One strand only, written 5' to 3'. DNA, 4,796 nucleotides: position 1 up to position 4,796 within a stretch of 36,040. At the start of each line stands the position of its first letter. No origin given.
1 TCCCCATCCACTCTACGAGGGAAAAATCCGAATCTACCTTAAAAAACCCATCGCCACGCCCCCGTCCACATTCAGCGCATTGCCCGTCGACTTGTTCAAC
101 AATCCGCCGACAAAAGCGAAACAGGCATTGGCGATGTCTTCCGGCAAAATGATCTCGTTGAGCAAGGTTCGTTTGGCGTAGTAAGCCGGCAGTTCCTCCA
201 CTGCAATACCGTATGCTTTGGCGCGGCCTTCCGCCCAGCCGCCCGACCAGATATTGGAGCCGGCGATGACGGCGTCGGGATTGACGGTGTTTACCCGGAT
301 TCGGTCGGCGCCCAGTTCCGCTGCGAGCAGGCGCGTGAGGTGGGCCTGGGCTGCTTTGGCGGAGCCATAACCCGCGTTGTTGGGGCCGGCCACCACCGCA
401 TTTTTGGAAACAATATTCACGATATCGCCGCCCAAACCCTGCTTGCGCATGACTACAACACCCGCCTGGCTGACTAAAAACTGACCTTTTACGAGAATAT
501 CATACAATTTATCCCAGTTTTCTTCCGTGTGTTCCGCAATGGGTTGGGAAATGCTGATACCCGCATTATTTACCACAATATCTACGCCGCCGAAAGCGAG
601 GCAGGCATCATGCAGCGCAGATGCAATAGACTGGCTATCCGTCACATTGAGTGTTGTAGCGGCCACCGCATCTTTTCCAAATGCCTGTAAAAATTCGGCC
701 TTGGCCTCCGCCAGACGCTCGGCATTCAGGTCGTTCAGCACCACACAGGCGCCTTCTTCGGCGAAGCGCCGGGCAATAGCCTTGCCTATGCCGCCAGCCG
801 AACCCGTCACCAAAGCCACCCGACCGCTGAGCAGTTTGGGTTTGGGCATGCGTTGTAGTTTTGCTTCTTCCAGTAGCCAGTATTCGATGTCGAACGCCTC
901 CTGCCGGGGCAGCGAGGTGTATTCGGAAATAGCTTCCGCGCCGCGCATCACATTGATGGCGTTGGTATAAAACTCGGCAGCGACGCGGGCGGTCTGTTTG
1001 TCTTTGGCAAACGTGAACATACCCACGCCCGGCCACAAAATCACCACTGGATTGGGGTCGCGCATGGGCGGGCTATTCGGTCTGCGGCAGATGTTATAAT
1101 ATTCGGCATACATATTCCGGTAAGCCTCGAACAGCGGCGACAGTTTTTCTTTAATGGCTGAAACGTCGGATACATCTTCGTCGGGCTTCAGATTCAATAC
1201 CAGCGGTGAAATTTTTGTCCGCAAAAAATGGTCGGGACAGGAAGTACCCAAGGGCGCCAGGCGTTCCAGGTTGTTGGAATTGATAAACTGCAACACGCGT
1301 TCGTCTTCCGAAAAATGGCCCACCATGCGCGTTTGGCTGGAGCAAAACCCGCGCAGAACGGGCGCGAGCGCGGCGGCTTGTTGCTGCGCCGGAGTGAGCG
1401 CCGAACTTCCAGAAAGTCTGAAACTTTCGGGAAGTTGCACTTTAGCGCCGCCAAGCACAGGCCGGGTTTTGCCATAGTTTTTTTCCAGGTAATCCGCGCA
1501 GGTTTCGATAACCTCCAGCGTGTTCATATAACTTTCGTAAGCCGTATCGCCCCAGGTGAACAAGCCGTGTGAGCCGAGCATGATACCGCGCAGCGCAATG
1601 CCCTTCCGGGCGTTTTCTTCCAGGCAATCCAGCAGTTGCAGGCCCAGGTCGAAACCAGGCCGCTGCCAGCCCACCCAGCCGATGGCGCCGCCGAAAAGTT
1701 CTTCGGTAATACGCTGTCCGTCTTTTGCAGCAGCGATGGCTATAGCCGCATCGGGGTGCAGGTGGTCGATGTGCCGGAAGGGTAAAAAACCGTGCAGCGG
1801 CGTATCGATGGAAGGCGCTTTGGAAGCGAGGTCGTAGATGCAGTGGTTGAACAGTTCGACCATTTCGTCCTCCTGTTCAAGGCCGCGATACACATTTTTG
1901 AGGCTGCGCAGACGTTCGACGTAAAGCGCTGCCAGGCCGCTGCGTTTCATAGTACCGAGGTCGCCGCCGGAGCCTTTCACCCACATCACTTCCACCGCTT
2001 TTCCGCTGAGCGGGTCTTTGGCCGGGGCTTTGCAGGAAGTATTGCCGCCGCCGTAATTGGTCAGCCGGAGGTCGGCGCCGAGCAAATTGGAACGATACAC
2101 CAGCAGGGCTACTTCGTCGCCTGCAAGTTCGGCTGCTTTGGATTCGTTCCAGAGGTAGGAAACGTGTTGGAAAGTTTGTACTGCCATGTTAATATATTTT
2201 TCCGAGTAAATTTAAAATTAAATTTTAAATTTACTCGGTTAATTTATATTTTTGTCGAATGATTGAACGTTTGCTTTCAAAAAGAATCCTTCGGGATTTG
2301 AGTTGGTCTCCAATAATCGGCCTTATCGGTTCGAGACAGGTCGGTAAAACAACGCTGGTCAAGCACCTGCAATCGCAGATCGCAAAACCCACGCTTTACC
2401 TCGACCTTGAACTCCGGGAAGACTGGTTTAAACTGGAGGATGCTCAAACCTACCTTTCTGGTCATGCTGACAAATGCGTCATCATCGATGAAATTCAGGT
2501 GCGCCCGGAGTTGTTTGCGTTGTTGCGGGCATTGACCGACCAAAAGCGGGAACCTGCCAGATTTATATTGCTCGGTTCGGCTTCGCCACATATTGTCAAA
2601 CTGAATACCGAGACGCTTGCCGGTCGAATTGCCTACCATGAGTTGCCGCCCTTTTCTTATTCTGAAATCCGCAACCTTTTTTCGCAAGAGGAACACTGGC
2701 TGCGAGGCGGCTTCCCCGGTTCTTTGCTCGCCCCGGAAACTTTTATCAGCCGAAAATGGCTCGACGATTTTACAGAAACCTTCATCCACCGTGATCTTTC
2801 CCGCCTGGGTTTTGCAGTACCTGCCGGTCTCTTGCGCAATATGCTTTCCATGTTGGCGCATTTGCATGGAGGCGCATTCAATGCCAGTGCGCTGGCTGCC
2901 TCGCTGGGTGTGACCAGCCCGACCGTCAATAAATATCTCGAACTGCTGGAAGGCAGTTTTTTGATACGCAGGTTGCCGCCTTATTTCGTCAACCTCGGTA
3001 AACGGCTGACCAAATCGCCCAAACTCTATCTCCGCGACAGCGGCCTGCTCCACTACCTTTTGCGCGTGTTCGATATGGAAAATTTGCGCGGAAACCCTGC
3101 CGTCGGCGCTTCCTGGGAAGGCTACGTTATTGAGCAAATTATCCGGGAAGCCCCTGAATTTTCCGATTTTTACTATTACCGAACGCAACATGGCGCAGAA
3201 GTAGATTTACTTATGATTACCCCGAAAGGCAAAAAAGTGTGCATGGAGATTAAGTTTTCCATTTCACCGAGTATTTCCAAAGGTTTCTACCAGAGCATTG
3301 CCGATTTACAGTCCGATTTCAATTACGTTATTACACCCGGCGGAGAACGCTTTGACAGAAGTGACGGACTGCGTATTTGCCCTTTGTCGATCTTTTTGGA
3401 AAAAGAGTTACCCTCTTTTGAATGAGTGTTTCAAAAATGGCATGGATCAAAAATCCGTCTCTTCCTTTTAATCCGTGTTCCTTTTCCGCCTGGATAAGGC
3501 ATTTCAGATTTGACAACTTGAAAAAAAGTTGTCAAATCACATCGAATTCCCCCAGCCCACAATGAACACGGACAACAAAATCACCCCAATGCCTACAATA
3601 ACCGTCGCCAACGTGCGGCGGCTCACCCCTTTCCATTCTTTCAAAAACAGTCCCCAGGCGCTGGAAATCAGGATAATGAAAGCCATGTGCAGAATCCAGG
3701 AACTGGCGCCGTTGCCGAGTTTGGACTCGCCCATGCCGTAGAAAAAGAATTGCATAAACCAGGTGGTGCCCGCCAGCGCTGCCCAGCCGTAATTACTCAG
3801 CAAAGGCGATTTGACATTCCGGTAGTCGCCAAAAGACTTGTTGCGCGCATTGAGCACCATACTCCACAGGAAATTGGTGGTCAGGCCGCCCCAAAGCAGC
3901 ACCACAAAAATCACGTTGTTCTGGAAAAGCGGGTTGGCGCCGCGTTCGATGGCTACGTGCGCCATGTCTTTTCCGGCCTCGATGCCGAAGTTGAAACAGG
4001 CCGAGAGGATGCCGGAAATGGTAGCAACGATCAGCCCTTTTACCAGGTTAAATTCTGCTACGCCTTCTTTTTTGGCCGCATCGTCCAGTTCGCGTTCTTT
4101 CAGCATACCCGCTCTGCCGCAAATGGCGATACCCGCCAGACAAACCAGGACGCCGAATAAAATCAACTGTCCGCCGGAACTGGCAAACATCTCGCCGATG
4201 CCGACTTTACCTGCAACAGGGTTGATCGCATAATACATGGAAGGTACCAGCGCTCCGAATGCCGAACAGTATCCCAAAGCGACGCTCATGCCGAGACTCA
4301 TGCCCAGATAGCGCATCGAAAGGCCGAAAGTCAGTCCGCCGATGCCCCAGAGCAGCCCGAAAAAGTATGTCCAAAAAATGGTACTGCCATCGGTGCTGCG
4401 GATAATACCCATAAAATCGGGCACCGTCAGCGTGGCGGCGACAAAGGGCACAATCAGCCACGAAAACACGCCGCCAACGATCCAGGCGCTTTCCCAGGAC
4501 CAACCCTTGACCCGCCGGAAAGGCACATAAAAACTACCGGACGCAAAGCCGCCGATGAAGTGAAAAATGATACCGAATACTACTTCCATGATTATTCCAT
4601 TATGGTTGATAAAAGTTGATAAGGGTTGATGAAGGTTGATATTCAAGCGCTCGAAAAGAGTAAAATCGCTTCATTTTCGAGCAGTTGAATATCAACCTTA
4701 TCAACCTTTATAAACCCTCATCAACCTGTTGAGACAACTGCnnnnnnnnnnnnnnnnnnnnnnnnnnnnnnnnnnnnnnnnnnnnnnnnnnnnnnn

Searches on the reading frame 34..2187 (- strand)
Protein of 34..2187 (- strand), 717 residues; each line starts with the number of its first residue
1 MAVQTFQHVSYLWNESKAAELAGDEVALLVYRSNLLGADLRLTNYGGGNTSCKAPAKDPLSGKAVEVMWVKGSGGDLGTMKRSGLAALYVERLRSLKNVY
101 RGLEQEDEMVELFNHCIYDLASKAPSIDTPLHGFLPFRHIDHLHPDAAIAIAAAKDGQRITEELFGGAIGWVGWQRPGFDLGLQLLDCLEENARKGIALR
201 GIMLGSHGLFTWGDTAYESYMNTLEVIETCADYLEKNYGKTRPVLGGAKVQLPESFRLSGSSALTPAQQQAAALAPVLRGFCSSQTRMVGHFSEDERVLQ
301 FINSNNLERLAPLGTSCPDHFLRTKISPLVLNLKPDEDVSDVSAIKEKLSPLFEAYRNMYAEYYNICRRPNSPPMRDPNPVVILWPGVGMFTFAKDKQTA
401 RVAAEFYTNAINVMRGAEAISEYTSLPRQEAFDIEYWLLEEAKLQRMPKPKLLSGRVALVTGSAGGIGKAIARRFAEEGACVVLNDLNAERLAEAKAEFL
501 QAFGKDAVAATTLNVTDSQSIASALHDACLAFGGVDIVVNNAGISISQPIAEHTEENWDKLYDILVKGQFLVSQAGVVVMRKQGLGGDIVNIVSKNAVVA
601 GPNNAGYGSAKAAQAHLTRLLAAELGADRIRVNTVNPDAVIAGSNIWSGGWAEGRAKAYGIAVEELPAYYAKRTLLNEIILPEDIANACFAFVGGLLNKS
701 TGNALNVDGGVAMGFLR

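Call 3: search_protein_families(library=pfam, proteins=[window:34-2187:-])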
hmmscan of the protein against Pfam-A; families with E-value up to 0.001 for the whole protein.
window:34-2187:- (717 aa): 5 families
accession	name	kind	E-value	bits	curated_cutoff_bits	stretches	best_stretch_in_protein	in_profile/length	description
PF00106.31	adh_short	-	1.9e-45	155.2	26.6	1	456-640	1-182/195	short chain dehydrogenase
PF13561.12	adh_short_C2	-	4e-44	151.4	27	1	462-711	1-235/236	Enoyl-(Acyl carrier protein) reductase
PF00596.27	Aldolase_II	-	1.9e-17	64.2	22.2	1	38-232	11-181/183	Class II Aldolase and Adducin N-terminal domain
PF08659.16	KR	-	3.5e-09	37.3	22.6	1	458-575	3-122/180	KR domain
PF01370.27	Epimerase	-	0.00019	21.4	20.9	0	458-545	1-75/240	NAD dependent epimerase/dehydratase family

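Call 8: search_protein_families(library=ncbifam, proteins=[window:34-2187:-], max_evalue=0.001)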
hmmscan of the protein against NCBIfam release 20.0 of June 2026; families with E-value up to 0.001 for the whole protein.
window:34-2187:- (717 aa): 229 families (the best 25 are shown)
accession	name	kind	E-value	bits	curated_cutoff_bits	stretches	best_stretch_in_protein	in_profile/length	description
NF006191.0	PRK08324.1-5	equivalog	0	1344.2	1240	1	3-717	5-706/706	bifunctional aldolase/short-chain dehydrogenase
NF006189.0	PRK08324.1-3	equivalog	4.5e-291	967.3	634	1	4-717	5-701/701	bifunctional rhamnulose-1-phosphate aldolase/short-chain dehydrogenase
TIGR02632.1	RhaD_aldol-ADH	equivalog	1.9e-285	948.6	567.75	1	27-717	2-676/676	bifunctional rhamnulose-1-phosphate aldolase/short-chain dehydrogenase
NF006188.0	PRK08324.1-1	equivalog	1.1e-258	860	1152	1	24-717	5-679/679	bifunctional aldolase/short-chain dehydrogenase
NF006190.0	PRK08324.1-4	equivalog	1.3e-213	711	1014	1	9-717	2-689/689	bifunctional aldolase/short-chain dehydrogenase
NF006195.0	PRK08324.2-3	equivalog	3.2e-149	498.2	931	1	15-717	16-678/678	bifunctional aldolase/short-chain dehydrogenase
NF006192.0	PRK08324.1-6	equivalog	4.4e-134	448.4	639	1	21-714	21-682/685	bifunctional aldolase/short-chain dehydrogenase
NF006194.0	PRK08324.2-2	equivalog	4e-131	438.9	686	1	17-715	15-701/703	bifunctional aldolase/short-chain dehydrogenase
NF006196.0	PRK08324.2-4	equivalog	5e-126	421.7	831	1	12-710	4-652/657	bifunctional aldolase/short-chain dehydrogenase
NF006193.0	PRK08324.2-1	subfamily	6.1e-116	388.2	1213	1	16-712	17-700/705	bifunctional aldolase/short-chain dehydrogenase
NF006197.0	PRK08324.2-5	equivalog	1.3e-49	169.1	627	2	12-237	4-223/583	bifunctional aldolase/short-chain dehydrogenase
NF005559.1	PRK07231.1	subfamily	3.7e-49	167.5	215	1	453-712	2-248/249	glucose 1-dehydrogenase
NF004791.0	PRK06138.1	equivalog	3.8e-46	157.4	312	1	453-712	3-250/252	SDR family oxidoreductase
NF009093.0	PRK12429.1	subfamily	2e-45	155.1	258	1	453-713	3-258/259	3-hydroxybutyrate dehydrogenase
TIGR01963.1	PHB_DH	subfamily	1.6e-43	148.8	307.05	1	456-712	2-253/255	3-hydroxybutyrate dehydrogenase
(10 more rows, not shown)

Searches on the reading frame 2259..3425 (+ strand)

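Call 3: search_protein_families(library=pfam, proteins=[window:2259-3425:+])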
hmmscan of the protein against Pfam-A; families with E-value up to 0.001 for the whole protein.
window:2259-3425:+ (388 aa): 3 families
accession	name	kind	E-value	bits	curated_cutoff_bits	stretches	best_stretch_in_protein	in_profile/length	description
PF13635.12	DUF4143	-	2.4e-44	151.3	28.1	1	178-333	2-159/160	Domain of unknown function (DUF4143)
PF13173.12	AAA_14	-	6.3e-24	84.9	27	1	18-137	3-128/129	AAA domain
PF13401.12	AAA_22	-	1.7e-05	25.6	27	0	61-107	74-123/130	AAA domain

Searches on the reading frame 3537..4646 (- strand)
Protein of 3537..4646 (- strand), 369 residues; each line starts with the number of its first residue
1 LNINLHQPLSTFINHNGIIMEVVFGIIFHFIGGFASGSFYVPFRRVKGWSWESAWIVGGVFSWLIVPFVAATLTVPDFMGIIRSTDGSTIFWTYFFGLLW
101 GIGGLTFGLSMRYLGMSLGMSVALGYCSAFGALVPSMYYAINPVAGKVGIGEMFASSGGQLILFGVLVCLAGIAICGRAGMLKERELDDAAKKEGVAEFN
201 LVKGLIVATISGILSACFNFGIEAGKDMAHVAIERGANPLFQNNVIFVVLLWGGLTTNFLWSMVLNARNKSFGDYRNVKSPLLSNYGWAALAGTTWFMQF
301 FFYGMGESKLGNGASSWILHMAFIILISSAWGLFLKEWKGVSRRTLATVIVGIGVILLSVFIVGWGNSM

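Call 3: search_protein_families(library=pfam, proteins=[window:3537-4646:-])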
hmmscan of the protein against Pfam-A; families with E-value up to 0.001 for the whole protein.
window:3537-4646:- (369 aa): 1 family
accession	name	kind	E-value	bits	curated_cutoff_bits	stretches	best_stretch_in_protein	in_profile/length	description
PF06379.18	RhaT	-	2e-70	238.1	27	1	22-366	5-341/344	L-rhamnose-proton symport protein (RhaT)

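Call 8: search_protein_families(library=ncbifam, proteins=[window:3537-4646:-], max_evalue=0.001)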
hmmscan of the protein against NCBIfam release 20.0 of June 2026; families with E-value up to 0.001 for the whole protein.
window:3537-4646:- (369 aa): 5 families
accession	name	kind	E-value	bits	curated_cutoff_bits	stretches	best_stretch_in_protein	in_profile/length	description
NF010024.0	PRK13499.1-4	equivalog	7.7e-163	541.6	468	1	19-369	2-346/347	L-rhamnose/proton symporter RhaT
NF010022.0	PRK13499.1-2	equivalog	6.7e-85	285.4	369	1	20-363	1-335/338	L-rhamnose/proton symporter RhaT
NF010023.0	PRK13499.1-3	equivalog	7.8e-77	258.7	523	1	21-367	4-342/344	L-rhamnose/proton symporter RhaT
NF010021.0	PRK13499.1-1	equivalog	2.3e-70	237.5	509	1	22-366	5-341/344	L-rhamnose/proton symporter RhaT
TIGR00776.1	RhaT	subfamily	3e-31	108.6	319.6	1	25-364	2-287/290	RhaT/GlcU family sugar-proton symporter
